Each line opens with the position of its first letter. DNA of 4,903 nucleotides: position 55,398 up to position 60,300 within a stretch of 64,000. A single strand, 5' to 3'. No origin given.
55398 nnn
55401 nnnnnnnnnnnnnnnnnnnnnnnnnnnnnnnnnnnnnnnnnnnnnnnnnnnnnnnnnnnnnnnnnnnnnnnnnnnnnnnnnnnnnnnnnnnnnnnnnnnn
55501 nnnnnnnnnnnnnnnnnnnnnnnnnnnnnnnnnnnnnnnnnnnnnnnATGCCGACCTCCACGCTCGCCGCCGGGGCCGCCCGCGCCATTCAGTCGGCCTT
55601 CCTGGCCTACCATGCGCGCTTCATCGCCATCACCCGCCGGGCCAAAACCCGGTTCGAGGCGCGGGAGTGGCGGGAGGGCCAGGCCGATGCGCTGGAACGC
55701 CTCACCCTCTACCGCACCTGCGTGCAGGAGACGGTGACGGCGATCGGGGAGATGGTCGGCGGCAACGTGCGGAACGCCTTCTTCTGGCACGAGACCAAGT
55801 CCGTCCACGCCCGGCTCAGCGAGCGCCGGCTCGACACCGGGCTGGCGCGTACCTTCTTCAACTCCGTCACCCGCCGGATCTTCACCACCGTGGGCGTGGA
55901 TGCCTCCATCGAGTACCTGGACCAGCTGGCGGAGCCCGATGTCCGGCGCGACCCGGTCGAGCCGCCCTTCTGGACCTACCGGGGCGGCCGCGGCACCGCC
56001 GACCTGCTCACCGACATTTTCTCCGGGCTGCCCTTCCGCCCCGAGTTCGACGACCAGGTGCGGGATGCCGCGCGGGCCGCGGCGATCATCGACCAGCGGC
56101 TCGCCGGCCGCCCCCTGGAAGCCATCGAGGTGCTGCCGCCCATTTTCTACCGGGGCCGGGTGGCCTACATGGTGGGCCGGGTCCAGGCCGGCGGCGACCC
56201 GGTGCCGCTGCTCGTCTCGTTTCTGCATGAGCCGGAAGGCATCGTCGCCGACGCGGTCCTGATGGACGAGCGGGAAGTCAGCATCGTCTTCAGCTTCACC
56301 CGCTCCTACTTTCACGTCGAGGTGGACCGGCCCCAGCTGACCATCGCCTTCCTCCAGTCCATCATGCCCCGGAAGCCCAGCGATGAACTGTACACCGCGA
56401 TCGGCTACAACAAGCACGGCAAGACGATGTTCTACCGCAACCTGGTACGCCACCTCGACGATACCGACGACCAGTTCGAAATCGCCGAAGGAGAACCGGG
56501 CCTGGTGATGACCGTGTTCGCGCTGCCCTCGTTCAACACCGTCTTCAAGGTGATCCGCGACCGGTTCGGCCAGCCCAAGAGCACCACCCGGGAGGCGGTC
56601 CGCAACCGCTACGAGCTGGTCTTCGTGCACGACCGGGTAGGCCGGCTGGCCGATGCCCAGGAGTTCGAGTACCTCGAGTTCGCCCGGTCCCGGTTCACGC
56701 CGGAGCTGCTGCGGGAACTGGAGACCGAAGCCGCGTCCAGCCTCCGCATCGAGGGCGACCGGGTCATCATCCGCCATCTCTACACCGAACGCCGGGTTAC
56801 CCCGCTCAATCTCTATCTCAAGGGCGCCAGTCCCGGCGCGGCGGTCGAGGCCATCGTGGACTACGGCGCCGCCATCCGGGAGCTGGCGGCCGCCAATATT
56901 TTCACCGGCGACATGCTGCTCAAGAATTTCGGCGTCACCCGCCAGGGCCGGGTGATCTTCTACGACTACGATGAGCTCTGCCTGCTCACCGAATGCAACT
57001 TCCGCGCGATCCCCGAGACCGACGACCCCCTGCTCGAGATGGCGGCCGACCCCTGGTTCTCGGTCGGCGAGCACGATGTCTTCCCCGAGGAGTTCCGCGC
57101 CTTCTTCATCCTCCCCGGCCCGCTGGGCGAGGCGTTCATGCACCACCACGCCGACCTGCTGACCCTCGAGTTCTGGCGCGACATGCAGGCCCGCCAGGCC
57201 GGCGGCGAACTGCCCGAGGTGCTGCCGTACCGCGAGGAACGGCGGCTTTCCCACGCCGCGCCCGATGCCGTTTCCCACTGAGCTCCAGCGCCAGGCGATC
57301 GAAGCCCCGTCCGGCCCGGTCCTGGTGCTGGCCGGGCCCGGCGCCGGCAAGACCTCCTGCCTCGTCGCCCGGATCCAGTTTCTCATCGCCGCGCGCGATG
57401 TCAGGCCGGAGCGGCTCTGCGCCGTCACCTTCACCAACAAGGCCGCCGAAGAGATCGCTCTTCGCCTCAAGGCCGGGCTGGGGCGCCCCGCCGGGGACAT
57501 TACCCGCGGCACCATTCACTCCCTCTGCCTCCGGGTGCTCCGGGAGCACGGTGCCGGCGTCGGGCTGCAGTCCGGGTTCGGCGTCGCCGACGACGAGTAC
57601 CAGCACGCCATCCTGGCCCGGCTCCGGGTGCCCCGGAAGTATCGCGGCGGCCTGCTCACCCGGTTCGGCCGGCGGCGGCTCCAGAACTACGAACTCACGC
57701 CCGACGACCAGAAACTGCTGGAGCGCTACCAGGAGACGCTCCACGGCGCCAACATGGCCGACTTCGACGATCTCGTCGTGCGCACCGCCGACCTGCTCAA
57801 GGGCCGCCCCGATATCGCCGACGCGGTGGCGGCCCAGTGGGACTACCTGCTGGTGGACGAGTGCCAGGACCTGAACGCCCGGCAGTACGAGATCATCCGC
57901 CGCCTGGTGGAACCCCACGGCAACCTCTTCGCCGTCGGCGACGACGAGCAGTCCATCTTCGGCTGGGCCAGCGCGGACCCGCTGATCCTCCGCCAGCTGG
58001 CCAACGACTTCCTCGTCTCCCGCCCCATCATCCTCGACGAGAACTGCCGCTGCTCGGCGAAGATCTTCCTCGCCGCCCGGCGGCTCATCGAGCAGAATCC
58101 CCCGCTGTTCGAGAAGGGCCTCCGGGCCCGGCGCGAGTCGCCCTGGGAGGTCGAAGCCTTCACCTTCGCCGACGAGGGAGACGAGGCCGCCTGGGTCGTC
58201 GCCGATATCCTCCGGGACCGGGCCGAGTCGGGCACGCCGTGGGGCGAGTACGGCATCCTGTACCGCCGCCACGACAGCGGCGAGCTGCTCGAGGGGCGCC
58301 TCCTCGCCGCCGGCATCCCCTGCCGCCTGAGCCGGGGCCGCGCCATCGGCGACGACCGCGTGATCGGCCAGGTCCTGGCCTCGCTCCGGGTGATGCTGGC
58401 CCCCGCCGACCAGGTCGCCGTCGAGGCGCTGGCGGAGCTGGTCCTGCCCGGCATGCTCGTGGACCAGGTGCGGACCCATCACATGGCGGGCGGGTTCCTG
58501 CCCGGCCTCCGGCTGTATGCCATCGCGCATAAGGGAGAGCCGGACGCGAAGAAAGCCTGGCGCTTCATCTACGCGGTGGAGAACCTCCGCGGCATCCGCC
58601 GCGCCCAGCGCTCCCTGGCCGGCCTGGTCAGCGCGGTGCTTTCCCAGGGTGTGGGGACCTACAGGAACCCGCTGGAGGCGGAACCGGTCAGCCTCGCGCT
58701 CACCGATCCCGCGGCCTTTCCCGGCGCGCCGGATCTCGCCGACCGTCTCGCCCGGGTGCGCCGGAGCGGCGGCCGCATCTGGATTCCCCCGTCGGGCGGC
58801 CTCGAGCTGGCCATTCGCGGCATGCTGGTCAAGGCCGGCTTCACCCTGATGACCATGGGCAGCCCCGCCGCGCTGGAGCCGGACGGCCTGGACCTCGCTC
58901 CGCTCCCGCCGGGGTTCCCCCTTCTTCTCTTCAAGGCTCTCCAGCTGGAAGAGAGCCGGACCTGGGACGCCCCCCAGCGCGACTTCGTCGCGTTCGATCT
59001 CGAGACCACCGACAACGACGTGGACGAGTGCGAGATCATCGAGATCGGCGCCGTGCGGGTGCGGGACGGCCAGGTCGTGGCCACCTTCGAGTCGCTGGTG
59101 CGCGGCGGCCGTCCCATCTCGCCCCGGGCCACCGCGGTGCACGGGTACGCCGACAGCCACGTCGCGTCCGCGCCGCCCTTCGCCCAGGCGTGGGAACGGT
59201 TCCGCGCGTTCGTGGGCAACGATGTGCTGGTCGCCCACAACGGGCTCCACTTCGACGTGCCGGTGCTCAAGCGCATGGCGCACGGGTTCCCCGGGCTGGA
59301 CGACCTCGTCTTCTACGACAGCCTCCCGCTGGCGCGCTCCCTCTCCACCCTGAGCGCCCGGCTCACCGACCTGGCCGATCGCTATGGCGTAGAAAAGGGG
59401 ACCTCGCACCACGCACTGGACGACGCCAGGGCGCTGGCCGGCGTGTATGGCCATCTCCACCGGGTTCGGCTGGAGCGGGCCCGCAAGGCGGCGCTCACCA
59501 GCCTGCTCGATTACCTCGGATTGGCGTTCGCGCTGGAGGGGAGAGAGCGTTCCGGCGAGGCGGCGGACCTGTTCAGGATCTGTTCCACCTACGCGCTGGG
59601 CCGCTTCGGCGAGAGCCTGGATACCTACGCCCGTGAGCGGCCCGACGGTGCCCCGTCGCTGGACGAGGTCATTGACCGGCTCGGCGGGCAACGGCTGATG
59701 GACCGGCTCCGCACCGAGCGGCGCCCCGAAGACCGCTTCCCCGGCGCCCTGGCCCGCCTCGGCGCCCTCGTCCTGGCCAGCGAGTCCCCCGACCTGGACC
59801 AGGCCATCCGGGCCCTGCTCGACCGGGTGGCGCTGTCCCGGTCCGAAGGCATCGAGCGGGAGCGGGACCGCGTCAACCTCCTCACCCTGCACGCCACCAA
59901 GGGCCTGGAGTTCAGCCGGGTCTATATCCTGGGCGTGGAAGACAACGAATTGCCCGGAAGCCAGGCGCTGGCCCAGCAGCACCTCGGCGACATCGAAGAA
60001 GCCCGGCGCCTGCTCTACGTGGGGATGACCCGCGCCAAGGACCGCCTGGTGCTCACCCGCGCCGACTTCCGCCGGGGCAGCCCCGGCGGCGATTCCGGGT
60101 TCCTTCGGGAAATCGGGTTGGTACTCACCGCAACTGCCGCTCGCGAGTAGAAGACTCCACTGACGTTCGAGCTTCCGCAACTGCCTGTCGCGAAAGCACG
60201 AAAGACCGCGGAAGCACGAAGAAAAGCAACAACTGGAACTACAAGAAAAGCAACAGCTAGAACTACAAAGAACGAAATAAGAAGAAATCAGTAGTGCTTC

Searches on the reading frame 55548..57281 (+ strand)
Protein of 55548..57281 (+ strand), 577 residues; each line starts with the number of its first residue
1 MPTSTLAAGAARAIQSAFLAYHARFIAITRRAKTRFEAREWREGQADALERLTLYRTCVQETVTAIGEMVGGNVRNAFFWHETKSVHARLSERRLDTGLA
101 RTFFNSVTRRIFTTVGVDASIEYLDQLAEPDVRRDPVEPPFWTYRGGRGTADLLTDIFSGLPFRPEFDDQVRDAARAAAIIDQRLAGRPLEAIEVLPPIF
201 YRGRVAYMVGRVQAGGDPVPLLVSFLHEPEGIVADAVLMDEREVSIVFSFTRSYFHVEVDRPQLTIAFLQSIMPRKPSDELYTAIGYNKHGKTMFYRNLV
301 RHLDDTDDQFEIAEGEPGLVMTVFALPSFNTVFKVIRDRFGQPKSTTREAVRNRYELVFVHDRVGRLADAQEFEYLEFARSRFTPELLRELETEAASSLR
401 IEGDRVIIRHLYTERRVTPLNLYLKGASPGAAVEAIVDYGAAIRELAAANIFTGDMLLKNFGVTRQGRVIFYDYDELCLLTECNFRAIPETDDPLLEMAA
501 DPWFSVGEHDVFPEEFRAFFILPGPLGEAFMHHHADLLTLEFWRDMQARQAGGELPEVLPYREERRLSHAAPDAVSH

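Call 11: find_encoding_contigs(protein=window:55548-57281:+, flank=3000, max_places=4)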
Protein window:55548-57281:+ (577 aa): no gene with exactly this product is on record in the collection.

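Call 14: search_protein_families(library=pfam, proteins=[window:55548-57281:+])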
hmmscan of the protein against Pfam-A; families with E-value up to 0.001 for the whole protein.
window:55548-57281:+ (577 aa): 2 families
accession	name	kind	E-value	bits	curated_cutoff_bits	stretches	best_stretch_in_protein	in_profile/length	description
PF06315.17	AceK_kinase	-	6.3e-110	367.1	29.3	1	308-563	1-256/256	Isocitrate dehydrogenase kinase/phosphatase (AceK) kinase domain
PF20423.3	AceK_regulatory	-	1.2e-86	291.1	25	1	11-306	1-301/302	Isocitrate dehydrogenase kinase/phosphatase (AceK), regulatory domain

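Call 15: find_homologous_proteins(query=window:55548-57281:+, max_evalue=1e-30)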
Query window:55548-57281:+ (577 aa): 7975 proteins with E <= 1e-30 among 8000 candidates; the best 120 are listed.
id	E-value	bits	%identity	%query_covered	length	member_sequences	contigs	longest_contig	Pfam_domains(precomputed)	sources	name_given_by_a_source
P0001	0.0e+0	1306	100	100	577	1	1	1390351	PF06315.18,PF20423.4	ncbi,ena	-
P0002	1.8e-297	1006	78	99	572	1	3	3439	PF06315.18,PF20423.4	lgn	-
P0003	1.2e-293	993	77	99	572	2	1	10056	PF06315.18,PF20423.4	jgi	jgi:isocitrate dehydrogenase kinase/phosphatase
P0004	2.5e-291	985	77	98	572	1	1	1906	PF06315.18,PF20423.4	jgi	jgi:isocitrate dehydrogenase kinase/phosphatase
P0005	8.2e-291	984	76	99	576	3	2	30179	PF06315.18,PF20423.4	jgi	jgi:isocitrate dehydrogenase kinase/phosphatase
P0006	1.2e-290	983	77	95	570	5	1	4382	PF06315.18,PF20423.4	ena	-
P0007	1.6e-290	983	76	95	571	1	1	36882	PF06315.18,PF20423.4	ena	-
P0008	2.3e-290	982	77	98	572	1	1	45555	PF06315.18,PF20423.4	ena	-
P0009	3.9e-290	981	76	98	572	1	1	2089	PF06315.18,PF20423.4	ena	-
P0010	1.1e-289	980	75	99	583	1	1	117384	PF06315.18,PF20423.4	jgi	jgi:isocitrate dehydrogenase kinase/phosphatase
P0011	1.3e-289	980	76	99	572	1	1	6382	PF06315.18,PF20423.4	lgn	-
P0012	4.5e-289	978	76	98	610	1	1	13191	PF06315.18,PF20423.4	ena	-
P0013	2.8e-288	975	76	98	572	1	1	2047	PF06315.18,PF20423.4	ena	-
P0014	3.1e-288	975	76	98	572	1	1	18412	PF06315.18,PF20423.4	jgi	jgi:isocitrate dehydrogenase kinase/phosphatase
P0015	1.9e-287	972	76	98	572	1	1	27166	PF06315.18,PF20423.4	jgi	jgi:isocitrate dehydrogenase kinase/phosphatase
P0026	7.8e-267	904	71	96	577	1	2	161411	PF06315.18,PF20423.4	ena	-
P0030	4.3e-205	701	58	98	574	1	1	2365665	PF06315.18,PF20423.4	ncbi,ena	-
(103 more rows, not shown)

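Call 16: find_encoding_contigs(protein=P0001, flank=3000, max_places=3)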
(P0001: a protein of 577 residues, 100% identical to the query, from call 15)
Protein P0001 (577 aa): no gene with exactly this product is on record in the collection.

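Call 17: find_encoding_contigs(protein=P0010, flank=4000, max_places=2)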
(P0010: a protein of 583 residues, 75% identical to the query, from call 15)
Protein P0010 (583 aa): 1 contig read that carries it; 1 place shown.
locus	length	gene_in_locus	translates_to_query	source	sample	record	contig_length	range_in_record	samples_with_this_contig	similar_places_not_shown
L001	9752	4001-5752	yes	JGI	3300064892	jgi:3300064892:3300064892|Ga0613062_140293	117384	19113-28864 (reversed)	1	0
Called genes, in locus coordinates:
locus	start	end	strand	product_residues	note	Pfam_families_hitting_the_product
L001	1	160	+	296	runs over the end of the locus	PF00581:Rhodanese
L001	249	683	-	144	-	PF02657:SufE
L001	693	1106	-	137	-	PF03745:DUF309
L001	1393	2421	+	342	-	PF08291:Peptidase_M15_3 (weak), PF05951:Peptidase_M15_2 (faint)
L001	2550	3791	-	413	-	PF00180:Iso_dh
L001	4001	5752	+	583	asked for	PF20423:AceK_regulatory, PF06315:AceK_kinase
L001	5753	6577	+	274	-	PF03372:Exo_endo_phos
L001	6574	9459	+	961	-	PF00580:UvrD-helicase, PF01443:Viral_helicase1 (faint), PF13245:AAA_19, PF13361:UvrD_C (weak), PF00929:RNase_T, PF16473:Rv2179c-like, PF13361:UvrD_C, PF13538:UvrD_C_2 (weak)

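Call 18: find_encoding_contigs(protein=P0008, flank=4000, max_places=2)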
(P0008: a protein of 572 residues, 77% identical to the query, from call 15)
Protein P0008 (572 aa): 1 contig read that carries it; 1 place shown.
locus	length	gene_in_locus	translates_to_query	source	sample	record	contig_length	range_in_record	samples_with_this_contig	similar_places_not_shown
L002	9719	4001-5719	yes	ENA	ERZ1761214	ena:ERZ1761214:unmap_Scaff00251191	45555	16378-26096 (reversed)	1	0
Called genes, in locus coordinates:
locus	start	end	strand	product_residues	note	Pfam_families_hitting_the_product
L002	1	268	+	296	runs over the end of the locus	PF00581:Rhodanese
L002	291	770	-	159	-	PF02657:SufE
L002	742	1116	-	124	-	PF03745:DUF309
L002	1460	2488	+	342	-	PF08291:Peptidase_M15_3 (weak), PF05951:Peptidase_M15_2 (faint)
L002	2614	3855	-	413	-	PF00180:Iso_dh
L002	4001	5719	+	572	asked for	PF20423:AceK_regulatory, PF06315:AceK_kinase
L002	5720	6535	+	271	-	PF03372:Exo_endo_phos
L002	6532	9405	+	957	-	PF00580:UvrD-helicase, PF13245:AAA_19, PF13361:UvrD_C, PF00929:RNase_T, PF16473:Rv2179c-like, PF13361:UvrD_C, PF13538:UvrD_C_2 (faint)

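Call 21: find_encoding_contigs(protein=P0007, flank=4000, max_places=2)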
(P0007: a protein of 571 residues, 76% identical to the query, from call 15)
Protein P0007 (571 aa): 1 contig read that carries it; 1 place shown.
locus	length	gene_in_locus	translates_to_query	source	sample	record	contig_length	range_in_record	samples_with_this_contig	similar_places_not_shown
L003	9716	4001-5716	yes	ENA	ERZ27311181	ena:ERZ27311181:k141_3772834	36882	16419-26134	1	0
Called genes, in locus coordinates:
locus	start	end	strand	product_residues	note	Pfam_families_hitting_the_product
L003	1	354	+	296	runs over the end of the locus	PF00581:Rhodanese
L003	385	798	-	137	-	PF02657:SufE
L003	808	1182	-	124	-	PF03745:DUF309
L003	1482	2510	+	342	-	PF08291:Peptidase_M15_3 (weak), PF05951:Peptidase_M15_2 (faint)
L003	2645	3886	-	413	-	PF00180:Iso_dh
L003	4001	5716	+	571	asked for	PF20423:AceK_regulatory, PF06315:AceK_kinase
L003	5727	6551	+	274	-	PF03372:Exo_endo_phos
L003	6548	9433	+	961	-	PF00580:UvrD-helicase, PF13245:AAA_19, PF13361:UvrD_C (weak), PF00929:RNase_T, PF16473:Rv2179c-like, PF13361:UvrD_C, PF13538:UvrD_C_2 (weak)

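Call 22: find_encoding_contigs(protein=P0005, flank=4000, max_places=2)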
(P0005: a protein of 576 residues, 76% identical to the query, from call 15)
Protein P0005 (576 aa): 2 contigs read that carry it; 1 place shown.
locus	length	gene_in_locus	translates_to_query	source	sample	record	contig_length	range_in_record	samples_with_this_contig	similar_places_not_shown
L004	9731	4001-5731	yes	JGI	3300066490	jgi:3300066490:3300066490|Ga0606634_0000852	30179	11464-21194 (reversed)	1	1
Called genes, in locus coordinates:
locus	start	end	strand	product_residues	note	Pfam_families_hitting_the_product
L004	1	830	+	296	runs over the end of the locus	PF00581:Rhodanese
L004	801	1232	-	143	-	PF02657:SufE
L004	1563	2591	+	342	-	PF08291:Peptidase_M15_3 (weak), PF05951:Peptidase_M15_2 (faint)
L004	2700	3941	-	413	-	PF00180:Iso_dh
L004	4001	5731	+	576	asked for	PF20423:AceK_regulatory, PF06315:AceK_kinase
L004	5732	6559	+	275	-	PF03372:Exo_endo_phos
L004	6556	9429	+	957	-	PF00580:UvrD-helicase, PF13245:AAA_19, PF13361:UvrD_C, PF00929:RNase_T, PF16473:Rv2179c-like (faint), PF13361:UvrD_C, PF13538:UvrD_C_2 (weak)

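Call 40: list_cluster_members(proteins=[P0001])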
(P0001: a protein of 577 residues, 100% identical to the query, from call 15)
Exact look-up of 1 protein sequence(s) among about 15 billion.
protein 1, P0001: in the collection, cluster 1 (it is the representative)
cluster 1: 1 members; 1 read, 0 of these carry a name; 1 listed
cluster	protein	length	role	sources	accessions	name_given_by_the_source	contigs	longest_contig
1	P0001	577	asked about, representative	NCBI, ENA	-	-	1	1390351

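Call 53: find_encoding_contigs(protein=P0026, flank=2500, max_places=1)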
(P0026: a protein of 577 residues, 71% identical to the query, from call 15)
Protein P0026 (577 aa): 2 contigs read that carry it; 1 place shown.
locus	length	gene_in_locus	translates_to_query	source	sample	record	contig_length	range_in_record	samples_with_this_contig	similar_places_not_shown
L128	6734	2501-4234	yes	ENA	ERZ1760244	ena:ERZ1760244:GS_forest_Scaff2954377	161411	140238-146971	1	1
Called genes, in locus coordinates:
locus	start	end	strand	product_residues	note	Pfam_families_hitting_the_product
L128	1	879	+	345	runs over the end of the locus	PF08291:Peptidase_M15_3 (faint), PF05951:Peptidase_M15_2 (faint)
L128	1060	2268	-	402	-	PF00180:Iso_dh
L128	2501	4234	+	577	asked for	PF20423:AceK_regulatory, PF06315:AceK_kinase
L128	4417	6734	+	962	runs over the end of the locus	PF00580:UvrD-helicase, PF01443:Viral_helicase1 (faint), PF13245:AAA_19, PF13361:UvrD_C (weak), PF00929:RNase_T, PF16473:Rv2179c-like (weak), PF13361:UvrD_C, PF13538:UvrD_C_2 (faint)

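Call 54: find_encoding_contigs(protein=P0030, flank=2500, max_places=1)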
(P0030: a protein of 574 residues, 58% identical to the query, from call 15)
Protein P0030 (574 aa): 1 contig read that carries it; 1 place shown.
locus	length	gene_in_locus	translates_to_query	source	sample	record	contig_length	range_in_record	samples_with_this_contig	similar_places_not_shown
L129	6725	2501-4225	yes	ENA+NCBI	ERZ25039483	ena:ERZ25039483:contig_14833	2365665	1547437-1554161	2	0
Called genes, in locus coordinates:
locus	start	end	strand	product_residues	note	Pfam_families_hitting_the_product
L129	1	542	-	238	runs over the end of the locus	PF06439:3keto-disac_hyd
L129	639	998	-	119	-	PF03745:DUF309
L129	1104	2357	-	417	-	PF00180:Iso_dh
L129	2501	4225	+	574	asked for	PF20423:AceK_regulatory, PF06315:AceK_kinase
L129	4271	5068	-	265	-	PF09990:DUF2231, PF00355:Rieske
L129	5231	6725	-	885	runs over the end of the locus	PF03704:BTAD, PF13414:TPR_11 (faint)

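Call 55: find_encoding_contigs(protein=P0015, flank=2500, max_places=1)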
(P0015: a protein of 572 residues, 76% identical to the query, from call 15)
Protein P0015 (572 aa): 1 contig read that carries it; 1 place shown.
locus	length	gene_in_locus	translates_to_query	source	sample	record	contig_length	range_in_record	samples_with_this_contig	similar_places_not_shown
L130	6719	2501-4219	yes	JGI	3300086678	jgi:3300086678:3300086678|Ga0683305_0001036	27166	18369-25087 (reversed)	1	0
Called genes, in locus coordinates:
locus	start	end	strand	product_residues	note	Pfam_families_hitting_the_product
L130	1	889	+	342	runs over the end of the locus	PF08291:Peptidase_M15_3 (weak), PF05951:Peptidase_M15_2 (faint)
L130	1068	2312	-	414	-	PF00180:Iso_dh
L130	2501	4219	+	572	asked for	PF20423:AceK_regulatory, PF06315:AceK_kinase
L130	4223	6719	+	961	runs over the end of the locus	PF00580:UvrD-helicase, PF13245:AAA_19, PF13604:AAA_30 (faint), PF13361:UvrD_C (weak), PF00929:RNase_T, PF16473:Rv2179c-like (weak), PF13361:UvrD_C, PF13538:UvrD_C_2 (weak)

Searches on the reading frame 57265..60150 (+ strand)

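Call 14: search_protein_families(library=pfam, proteins=[window:57265-60150:+])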
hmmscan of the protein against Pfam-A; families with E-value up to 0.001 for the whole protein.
window:57265-60150:+ (961 aa): 7 families
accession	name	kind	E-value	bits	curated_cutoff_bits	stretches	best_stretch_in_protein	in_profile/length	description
PF00580.27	UvrD-helicase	-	6.5e-61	206.8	23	1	6-249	3-270/271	UvrD/REP helicase N-terminal domain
PF13361.12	UvrD_C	-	5.4e-33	115.3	25.6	2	840-931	256-346/350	UvrD-like helicase C-terminal domain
PF00929.31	RNase_T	-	3.2e-26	93.3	24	1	575-728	1-164/164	Exonuclease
PF13245.12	AAA_19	-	2.2e-20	73.6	25.1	1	8-231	1-130/134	AAA domain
PF16473.11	Rv2179c-like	-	1.1e-09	38.7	27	1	575-725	3-170/177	3'-5' exoribonuclease Rv2179c-like domain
PF13538.12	UvrD_C_2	-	1.5e-07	31.6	27.4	1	872-930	4-51/52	UvrD-like helicase C-terminal domain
PF01443.25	Viral_helicase1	-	0.00023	21.5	21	0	867-930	174-226/228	Viral superfamily 1 RNA helicase core domain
